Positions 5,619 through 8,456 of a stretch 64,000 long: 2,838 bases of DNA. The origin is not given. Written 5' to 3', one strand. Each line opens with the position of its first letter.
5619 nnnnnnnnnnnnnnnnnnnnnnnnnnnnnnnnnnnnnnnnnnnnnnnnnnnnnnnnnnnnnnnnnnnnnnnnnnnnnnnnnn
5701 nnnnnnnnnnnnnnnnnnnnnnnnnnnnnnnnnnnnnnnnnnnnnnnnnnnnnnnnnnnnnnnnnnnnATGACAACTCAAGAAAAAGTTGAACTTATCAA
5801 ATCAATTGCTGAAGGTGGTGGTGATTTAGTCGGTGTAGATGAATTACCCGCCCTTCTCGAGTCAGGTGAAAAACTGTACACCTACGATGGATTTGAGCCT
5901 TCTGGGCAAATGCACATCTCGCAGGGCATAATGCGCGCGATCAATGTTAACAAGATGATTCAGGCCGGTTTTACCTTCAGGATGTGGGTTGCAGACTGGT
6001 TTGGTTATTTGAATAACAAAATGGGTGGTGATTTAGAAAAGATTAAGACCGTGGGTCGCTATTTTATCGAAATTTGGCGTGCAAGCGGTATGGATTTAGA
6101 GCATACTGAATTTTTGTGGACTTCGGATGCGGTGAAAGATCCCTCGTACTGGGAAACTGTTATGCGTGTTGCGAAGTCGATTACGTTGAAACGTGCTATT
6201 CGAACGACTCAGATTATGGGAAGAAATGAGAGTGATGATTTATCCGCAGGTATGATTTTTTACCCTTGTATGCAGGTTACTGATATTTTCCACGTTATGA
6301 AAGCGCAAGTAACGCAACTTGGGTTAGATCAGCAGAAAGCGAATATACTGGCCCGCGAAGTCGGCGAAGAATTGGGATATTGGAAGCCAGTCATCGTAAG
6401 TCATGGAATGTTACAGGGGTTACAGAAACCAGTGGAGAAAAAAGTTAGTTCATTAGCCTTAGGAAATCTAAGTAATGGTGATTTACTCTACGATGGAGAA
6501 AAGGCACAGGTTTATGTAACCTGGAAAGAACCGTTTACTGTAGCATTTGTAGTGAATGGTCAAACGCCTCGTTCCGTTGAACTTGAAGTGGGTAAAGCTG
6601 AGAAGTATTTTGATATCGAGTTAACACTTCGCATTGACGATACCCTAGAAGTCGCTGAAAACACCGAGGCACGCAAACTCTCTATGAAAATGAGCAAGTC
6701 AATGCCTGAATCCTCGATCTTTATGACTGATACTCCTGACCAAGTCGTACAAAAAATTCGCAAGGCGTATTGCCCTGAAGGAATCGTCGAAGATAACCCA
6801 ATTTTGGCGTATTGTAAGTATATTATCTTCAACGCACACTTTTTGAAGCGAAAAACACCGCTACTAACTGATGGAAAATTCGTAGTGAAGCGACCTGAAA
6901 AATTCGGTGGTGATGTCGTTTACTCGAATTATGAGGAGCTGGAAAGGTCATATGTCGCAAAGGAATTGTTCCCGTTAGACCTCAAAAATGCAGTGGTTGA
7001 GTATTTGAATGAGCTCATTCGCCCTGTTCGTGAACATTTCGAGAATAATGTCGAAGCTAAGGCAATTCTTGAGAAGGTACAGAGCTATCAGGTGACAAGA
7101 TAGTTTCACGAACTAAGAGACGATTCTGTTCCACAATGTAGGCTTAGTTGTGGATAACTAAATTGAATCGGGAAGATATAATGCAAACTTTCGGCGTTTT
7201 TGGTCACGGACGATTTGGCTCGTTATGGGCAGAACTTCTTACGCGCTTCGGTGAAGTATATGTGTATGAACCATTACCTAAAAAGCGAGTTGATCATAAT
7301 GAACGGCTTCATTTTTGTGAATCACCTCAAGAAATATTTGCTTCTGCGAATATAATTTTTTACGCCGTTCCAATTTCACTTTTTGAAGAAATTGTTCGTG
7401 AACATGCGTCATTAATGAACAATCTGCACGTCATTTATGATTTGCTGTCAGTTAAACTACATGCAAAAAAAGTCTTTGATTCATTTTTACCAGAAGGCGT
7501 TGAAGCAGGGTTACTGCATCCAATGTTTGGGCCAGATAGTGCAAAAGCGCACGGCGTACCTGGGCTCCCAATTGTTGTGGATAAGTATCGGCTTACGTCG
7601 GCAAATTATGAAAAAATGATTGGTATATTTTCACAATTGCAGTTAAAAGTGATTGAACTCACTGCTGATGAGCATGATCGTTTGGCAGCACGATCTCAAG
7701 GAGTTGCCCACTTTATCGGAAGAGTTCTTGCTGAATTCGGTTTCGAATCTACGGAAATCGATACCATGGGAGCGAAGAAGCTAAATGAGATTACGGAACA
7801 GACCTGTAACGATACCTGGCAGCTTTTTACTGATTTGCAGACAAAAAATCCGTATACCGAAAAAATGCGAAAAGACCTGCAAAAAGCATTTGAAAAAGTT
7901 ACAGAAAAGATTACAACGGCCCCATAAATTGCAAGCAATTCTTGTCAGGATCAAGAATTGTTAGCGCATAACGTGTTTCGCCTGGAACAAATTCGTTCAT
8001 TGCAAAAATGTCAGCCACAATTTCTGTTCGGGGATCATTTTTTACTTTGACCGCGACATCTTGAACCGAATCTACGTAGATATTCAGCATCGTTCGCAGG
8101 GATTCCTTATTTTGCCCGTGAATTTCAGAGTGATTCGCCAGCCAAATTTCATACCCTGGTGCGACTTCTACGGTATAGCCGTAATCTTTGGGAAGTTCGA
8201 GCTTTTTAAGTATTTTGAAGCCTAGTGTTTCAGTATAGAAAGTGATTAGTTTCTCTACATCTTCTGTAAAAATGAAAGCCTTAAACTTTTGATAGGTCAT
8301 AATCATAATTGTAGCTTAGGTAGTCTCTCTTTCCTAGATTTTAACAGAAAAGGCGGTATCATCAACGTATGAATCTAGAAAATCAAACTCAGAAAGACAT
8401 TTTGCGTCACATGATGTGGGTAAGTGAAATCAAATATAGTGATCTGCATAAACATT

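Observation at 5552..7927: T-box leader controlling an archaeal-type tyrS-tyrA operon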

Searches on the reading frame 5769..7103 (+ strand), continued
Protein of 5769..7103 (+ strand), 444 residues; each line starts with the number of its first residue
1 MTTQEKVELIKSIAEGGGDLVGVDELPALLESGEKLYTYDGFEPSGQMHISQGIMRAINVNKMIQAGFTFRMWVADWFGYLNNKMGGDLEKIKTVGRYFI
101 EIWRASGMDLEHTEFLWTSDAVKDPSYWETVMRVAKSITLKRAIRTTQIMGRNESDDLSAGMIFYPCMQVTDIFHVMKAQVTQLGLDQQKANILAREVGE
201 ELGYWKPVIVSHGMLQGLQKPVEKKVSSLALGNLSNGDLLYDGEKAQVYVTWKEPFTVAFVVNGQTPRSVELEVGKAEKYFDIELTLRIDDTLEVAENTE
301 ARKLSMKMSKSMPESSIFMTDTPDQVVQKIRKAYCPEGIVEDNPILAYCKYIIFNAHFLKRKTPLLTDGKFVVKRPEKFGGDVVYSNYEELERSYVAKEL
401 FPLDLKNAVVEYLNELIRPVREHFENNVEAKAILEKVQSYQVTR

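Call 32: find_encoding_contigs(protein=P0007, flank=2000, max_places=2)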
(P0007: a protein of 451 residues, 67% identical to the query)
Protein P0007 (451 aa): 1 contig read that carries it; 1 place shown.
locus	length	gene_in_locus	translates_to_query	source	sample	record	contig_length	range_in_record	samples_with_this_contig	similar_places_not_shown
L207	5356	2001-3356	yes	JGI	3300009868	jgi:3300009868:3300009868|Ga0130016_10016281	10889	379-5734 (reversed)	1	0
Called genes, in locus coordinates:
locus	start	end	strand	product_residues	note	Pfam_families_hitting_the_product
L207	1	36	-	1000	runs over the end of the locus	PF00005:ABC_tran (faint), PF02463:SMC_N (faint), PF03193:RsgA_GTPase (faint), PF13555:AAA_29 (faint), PF20703:nSTAND1 (faint), PF17760:UvrA_inter, PF17755:UvrA_DNA-bind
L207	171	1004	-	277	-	-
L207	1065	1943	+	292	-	-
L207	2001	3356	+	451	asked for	PF00579:tRNA-synt_1b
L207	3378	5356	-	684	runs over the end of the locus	PF00270:DEAD (faint), PF04851:ResIII, PF17757:UvrB_inter, PF27431:UvrB_3rd, PF00271:Helicase_C, PF12344:UvrB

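Call 33: find_encoding_contigs(protein=P0008, flank=2000, max_places=2)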
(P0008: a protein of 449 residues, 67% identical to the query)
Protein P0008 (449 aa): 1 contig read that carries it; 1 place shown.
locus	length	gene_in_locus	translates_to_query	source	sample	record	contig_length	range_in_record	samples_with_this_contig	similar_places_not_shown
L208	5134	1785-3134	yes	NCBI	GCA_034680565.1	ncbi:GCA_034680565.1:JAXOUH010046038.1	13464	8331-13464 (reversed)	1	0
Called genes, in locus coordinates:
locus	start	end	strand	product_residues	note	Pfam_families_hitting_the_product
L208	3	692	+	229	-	?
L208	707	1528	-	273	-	-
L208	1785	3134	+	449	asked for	PF00579:tRNA-synt_1b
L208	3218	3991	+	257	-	PF02826:2-Hacid_dh_C (weak), PF03446:NAD_binding_2 (weak), PF02153:PDH_N, PF26213:TYRAAT1_C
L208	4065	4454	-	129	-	PF00903:Glyoxalase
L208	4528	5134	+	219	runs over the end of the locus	-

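Call 57: search_solved_structures(query=window:5769-7103:+, max_evalue=1e-10)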
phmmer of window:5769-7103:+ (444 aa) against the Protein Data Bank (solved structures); distinct sequences matched with E-value up to 1e-10: 48.
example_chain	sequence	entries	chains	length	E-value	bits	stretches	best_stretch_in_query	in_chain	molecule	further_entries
8zmi_A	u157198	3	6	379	3.4e-97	329.1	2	3-224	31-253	tyrosine--tRNA ligase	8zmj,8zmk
7sc6_A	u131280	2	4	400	4.3e-97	328.8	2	3-224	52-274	Tyrosine--tRNA ligase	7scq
3vgj_A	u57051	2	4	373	1.1e-94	320.9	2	10-223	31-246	Tyrosyl-tRNA synthetase, putative | tyrosine--tRNA ligase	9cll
7ror_A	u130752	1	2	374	1.1e-94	320.9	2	10-223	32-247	Tyrosine--tRNA ligase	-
7ros_A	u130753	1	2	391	1.3e-94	320.6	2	10-223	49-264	Tyrosine--tRNA ligase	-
7rot_A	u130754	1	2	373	4.5e-94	318.8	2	10-223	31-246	Tyrosine--tRNA ligase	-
3p0h_A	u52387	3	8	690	6.6e-82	278.7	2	1-220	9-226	Tyrosyl-tRNA synthetase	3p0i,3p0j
5usf_A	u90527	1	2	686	1.6e-81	277.5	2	1-220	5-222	Tyrosyl-tRNA synthetase, putative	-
2cyc_A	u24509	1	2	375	1.2e-69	238.3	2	17-224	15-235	tyrosyl-tRNA synthetase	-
2j5b_A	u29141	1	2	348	2e-69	237.6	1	20-224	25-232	TYROSYL-TRNA SYNTHETASE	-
2cya_A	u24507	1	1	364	2.7e-69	237.2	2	10-227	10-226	Tyrosyl-tRNA synthetase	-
7fg6_A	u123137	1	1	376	5.2e-51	176.9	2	5-221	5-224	Tyrosine--tRNA ligase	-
2cyb_A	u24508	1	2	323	1e-49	172.6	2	8-219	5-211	Tyrosyl-tRNA synthetase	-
1j1u_A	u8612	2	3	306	2.5e-46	161.5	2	14-200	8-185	Tyrosyl-tRNA synthetase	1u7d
3d6u_A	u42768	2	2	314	3.6e-45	157.7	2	308-423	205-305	Tyrosyl-tRNA synthetase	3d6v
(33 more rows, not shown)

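Call 73: search_protein_families(library=pfam, proteins=[L055:2362-3486:+, L205:1687-2577:+], max_evalue=0.01)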
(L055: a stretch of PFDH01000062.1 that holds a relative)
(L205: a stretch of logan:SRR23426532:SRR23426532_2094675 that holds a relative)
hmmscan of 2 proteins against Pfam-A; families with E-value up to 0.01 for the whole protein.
L055:2362-3486:+ (374 aa): 1 family
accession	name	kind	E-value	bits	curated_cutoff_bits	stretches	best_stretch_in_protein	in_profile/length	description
PF00155.27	Aminotran_1_2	-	8.1e-34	117.8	19.7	1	50-366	20-360/361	Aminotransferase class I and II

L205:1687-2577:+ (296 aa): 0 families

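Call 77: predict_structure(alignment_id=A1)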
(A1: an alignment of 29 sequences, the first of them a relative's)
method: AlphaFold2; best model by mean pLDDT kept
length: 444 residues; sequences in the alignment: 29
mean_pLDDT: 88.6   pTM: 0.86
mean pLDDT of the five models: 88.6, 88.6, 85.8, 84.3, 83.2
residues with pLDDT >= 90: 255; 70-90: 173; 50-70: 13; < 50: 3
segments of 3 or more residues with pLDDT < 50: 442-444
pLDDT, mean of each block of 10 residues (from residue 1): 95 81 90 91 83 91 95 87 83 93 95 93 92 91 79 76 84 90 70 86 88 82 91 91 84 89 79 87 87 89 80 87 96 95 93 96 94 91 96 96 97 97 96 90 46
secondary structure, 60 per line:
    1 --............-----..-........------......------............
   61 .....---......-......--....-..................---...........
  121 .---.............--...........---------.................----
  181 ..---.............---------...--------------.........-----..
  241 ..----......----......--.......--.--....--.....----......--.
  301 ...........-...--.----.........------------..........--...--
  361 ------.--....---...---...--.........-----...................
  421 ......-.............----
elements in order: H3-14 H23-30 E37-42 H50-65 E69-74 H76-81 H84-87 H89-106 E113-117 H118-121 H125-137 H140-150 H160-176 H186-198 E208-210 E225-230 E239-242 E247-252 E257-262 E265-271 E277-280 E283-287 E292-297 H300-311 H323-331 H344-353 E370-373 E383-385 H388-396 H402-426 H428-440

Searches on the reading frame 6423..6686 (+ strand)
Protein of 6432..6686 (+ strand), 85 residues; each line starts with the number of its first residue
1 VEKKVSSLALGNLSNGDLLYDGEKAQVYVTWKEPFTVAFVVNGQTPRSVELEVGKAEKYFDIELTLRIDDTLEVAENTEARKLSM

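Call 73: search_protein_families(library=pfam, proteins=[window:6432-6686:+], max_evalue=0.01)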
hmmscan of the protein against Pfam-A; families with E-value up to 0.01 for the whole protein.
window:6432-6686:+ (85 aa): 0 families

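Call 85: predict_structure(alignment_id=A4)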
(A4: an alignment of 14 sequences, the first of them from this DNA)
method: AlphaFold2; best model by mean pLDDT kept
length: 85 residues; sequences in the alignment: 14
mean_pLDDT: 86.0   pTM: 0.72
mean pLDDT of the five models: 86.0, 85.3, 85.0, 82.3, 81.5
residues with pLDDT >= 90: 52; 70-90: 22; 50-70: 7; < 50: 4
segments of 3 or more residues with pLDDT < 50: 83-85
pLDDT, mean of each block of 10 residues (from residue 1): 65 90 90 93 93 95 91 89 49
secondary structure, 60 per line:
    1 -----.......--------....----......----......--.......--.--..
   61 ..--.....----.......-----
elements in order: E6-12 E21-24 E29-34 E39-44 E47-53 E59-62 E65-69 E74-80

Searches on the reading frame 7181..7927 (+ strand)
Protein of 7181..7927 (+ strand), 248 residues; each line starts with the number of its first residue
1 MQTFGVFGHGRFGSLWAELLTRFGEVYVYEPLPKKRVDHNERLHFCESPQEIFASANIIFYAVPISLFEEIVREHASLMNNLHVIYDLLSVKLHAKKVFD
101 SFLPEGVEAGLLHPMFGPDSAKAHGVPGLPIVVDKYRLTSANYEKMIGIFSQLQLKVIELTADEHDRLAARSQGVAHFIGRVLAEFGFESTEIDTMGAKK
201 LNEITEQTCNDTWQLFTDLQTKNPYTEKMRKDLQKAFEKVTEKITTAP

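Call 5: search_protein_families(library=pfam, proteins=[window:7181-7927:+])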
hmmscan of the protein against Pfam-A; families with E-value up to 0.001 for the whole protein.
window:7181-7927:+ (248 aa): 2 families
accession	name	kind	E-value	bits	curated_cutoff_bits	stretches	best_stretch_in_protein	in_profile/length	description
PF02153.23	PDH_N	-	8.2e-09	35.6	26.5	1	27-119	15-108/154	Prephenate dehydrogenase, nucleotide-binding domain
PF02826.25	2-Hacid_dh_C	-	5.5e-05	23.1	25.1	1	2-65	37-101/178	D-isomer specific 2-hydroxyacid dehydrogenase, NAD binding domain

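Call 6: search_protein_families(library=ncbifam, proteins=[window:7181-7927:+])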
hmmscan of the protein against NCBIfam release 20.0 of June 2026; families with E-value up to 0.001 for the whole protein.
window:7181-7927:+ (248 aa): 14 families
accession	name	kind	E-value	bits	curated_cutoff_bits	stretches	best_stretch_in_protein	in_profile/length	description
NF006409.0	PRK08655.1-3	equivalog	9.2e-23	81.2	310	1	8-244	8-248/290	prephenate dehydrogenase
NF006411.0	PRK08655.1-5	equivalog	1.2e-17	63.8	464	1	7-179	9-180/443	prephenate dehydrogenase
NF006408.0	PRK08655.1-2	equivalog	1.7e-17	63.3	422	1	38-200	47-204/441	prephenate dehydrogenase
NF006410.0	PRK08655.1-4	equivalog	6e-12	45.1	498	1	36-240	43-253/446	prephenate dehydrogenase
NF006407.0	PRK08655.1-1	equivalog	6.5e-12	45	834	1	45-243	48-251/439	prephenate dehydrogenase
NF005032.0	PRK06444.1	equivalog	1.4e-11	44.4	293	1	10-240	10-195/197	prephenate dehydrogenase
NF008400.0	PRK11199.1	equivalog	3.3e-11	42.7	273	1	7-180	105-260/374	bifunctional chorismate mutase/prephenate dehydrogenase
NF006307.0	PRK08507.1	equivalog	2.4e-06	26.9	295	1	49-186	53-192/275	prephenate dehydrogenase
NF006457.0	PRK08818.1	equivalog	6.5e-05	22.2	411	1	46-178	42-171/373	prephenate dehydrogenase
NF011381.1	PRK14806.1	equivalog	7.5e-05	21.2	902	1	48-181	56-196/733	bifunctional prephenate dehydrogenase/3-phosphoshikimate 1-carboxyvinyltransferase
NF005650.0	PRK07417.1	equivalog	9.6e-05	21.8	290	1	37-171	40-177/281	prephenate/arogenate dehydrogenase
NF005694.0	PRK07502.1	equivalog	0.00035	19.9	409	1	45-179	56-196/310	prephenate/arogenate dehydrogenase family protein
NF005107.0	PRK06545.1-5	equivalog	0.00035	19.6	414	1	46-185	53-199/367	prephenate dehydrogenase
NF005106.0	PRK06545.1-4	equivalog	0.00043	19.7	569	1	50-245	56-262/363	prephenate dehydrogenase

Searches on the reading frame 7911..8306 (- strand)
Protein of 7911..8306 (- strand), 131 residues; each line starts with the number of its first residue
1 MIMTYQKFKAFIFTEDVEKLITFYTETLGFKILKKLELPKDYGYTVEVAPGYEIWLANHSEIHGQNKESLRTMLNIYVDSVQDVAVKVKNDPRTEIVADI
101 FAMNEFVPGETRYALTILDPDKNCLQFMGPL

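Call 5: search_protein_families(library=pfam, proteins=[window:7911-8306:-])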
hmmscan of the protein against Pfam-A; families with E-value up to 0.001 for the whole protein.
window:7911-8306:- (131 aa): 2 families
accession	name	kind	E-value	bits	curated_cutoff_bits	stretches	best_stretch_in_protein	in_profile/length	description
PF00903.31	Glyoxalase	-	1.4e-06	29.2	20.6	1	12-60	7-55/121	Glyoxalase/Bleomycin resistance protein/Dioxygenase superfamily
PF22677.2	Ble-like_N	-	0.00018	21.6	24.5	1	12-33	7-28/41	Bleomycin resistance protein-like N-terminal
